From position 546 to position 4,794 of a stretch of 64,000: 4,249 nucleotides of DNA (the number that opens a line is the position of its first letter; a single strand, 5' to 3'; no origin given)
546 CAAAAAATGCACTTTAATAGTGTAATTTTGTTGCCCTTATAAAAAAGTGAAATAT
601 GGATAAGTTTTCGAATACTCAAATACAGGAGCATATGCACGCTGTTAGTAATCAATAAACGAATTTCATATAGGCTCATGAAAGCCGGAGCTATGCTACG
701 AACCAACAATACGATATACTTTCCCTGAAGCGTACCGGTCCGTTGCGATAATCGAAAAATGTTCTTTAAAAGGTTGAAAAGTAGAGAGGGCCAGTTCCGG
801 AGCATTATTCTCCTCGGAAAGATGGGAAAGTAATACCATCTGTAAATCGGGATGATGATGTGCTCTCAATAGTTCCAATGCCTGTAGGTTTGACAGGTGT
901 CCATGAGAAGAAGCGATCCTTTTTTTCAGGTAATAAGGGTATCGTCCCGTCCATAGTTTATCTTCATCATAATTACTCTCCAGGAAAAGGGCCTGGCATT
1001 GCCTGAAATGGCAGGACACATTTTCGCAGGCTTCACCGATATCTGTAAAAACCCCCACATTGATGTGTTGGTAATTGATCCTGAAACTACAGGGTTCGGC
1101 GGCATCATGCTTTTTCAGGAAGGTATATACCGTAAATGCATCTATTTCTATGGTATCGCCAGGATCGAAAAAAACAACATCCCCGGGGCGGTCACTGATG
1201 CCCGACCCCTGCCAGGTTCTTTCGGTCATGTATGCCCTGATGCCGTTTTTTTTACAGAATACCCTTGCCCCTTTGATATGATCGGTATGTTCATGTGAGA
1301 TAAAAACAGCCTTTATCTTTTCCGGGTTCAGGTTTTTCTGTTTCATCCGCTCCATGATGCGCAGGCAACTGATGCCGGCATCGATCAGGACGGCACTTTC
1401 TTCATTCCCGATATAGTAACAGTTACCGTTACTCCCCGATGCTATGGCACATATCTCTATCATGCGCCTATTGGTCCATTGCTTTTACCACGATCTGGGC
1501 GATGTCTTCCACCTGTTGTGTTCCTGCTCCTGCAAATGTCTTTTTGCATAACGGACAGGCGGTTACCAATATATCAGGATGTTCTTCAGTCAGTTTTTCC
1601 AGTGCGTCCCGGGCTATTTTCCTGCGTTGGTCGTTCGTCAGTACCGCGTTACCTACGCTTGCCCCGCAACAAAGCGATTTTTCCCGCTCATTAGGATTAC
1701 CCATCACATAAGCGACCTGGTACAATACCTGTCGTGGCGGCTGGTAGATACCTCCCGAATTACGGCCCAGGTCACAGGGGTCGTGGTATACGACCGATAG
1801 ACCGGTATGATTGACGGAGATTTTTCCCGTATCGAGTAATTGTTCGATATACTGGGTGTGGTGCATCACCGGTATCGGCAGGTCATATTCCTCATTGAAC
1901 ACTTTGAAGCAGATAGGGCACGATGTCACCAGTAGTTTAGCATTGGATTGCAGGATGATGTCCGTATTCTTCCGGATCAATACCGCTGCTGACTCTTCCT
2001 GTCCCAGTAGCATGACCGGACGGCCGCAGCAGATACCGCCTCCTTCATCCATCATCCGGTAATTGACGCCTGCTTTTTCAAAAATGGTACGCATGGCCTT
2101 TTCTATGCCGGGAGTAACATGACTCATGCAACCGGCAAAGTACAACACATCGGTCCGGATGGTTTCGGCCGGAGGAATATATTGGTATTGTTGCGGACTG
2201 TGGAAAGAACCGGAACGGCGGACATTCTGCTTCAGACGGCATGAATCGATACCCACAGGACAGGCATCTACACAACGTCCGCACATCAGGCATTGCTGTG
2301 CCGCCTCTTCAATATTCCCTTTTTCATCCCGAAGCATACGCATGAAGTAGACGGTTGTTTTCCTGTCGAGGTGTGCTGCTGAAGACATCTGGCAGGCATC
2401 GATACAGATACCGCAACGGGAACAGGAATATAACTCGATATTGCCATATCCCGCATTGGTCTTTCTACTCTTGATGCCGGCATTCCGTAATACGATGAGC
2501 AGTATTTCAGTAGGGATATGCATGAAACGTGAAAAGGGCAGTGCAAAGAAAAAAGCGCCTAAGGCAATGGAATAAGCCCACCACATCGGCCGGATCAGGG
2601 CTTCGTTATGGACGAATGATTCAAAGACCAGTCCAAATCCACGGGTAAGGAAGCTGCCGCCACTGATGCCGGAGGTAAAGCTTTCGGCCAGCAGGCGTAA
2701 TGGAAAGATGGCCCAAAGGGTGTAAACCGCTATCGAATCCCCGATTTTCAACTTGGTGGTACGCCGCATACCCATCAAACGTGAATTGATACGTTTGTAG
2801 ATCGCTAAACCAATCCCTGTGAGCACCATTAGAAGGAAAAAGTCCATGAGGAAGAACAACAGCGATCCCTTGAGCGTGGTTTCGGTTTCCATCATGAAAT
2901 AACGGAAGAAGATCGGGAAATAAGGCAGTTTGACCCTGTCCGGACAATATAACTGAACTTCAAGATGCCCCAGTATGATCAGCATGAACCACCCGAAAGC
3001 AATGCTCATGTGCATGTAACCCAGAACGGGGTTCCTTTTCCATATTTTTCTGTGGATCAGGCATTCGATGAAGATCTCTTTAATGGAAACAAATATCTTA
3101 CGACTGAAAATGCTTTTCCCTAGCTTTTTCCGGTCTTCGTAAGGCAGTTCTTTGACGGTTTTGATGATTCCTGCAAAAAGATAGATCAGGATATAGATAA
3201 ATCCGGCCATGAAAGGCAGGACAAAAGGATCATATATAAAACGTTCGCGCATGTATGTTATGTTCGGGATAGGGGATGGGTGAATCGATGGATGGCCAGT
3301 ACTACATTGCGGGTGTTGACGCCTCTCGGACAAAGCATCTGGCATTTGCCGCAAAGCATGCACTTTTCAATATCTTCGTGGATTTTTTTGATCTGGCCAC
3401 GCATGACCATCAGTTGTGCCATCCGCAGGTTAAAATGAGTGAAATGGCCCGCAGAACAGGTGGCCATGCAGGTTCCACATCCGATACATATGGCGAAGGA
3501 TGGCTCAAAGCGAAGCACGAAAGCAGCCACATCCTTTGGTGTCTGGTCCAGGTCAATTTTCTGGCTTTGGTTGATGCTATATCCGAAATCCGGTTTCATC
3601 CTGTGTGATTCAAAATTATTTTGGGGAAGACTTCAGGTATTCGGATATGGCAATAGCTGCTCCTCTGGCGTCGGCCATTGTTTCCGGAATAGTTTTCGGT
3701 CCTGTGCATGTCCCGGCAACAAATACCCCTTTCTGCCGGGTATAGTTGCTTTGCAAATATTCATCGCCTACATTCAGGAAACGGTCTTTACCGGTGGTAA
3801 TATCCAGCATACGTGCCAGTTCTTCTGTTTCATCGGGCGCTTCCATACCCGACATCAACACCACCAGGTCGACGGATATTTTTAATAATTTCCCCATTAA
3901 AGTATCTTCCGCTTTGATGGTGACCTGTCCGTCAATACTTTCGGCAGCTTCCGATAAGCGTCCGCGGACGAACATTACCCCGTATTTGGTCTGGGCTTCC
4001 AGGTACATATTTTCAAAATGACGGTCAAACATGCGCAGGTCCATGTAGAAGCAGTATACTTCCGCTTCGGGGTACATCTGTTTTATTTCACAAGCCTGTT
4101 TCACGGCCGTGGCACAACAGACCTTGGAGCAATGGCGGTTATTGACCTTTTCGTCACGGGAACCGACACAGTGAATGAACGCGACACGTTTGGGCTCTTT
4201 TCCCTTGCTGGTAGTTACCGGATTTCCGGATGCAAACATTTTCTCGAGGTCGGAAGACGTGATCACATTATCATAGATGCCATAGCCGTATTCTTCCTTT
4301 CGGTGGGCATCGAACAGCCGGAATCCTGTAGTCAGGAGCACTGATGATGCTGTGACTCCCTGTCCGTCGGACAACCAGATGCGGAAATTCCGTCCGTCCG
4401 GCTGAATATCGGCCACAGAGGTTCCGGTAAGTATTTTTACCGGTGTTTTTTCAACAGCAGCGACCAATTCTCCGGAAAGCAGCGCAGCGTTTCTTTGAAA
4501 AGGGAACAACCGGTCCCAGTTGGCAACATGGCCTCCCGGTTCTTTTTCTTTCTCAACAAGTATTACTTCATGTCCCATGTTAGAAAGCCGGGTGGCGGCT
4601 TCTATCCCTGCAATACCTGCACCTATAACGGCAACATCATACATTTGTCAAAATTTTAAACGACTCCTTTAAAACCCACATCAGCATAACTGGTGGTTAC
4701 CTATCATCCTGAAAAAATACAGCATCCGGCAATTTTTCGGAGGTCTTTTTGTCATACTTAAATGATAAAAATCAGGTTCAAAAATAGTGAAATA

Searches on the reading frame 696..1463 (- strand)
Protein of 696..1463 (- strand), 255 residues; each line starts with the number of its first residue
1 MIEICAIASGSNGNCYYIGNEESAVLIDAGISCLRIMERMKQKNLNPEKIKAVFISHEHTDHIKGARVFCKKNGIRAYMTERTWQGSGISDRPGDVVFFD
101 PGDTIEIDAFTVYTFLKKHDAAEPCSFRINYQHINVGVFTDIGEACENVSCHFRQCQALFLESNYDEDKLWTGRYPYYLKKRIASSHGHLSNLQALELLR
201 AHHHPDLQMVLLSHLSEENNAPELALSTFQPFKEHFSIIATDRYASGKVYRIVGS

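Call 76: find_encoding_contigs(protein=window:696-1463:-, flank=10000, max_places=2)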
Protein window:696-1463:- (255 aa): no gene with exactly this product is on record in the collection.

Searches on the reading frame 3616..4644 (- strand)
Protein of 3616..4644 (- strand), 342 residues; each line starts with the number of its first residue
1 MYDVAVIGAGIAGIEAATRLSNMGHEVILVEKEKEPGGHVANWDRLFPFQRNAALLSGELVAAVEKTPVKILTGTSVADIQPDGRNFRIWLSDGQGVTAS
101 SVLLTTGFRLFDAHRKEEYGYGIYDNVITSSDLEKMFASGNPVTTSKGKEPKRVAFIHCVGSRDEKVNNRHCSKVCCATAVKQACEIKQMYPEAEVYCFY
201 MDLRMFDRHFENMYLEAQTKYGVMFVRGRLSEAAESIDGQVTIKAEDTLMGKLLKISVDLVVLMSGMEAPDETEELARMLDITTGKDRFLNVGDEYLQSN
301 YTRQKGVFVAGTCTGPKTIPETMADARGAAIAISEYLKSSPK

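Call 78: find_encoding_contigs(protein=window:3616-4644:-, flank=10000, max_places=2)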
Protein window:3616-4644:- (342 aa): 1 contig read that carries it; 1 place shown.
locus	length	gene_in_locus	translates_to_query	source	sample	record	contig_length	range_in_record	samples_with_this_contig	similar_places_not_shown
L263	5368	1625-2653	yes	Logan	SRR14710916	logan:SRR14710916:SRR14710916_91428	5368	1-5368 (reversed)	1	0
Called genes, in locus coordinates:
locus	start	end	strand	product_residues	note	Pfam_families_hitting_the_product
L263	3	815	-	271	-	?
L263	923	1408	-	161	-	PF01288:HPPK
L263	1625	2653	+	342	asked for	PF00890:FAD_binding_2 (weak), PF01134:GIDA (weak), PF01266:DAO (weak), PF07992:Pyr_redox_2 (weak), PF12831:FAD_oxidored, PF13450:NAD_binding_8, PF13738:Pyr_redox_3 (weak), PF07992:Pyr_redox_2 (weak), +4 more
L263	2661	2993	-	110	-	-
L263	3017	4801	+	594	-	PF12838:Fer4_7 (weak), PF13183:Fer4_8, PF13187:Fer4_9 (weak), PF13534:Fer4_17, PF02754:CCG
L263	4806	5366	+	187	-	?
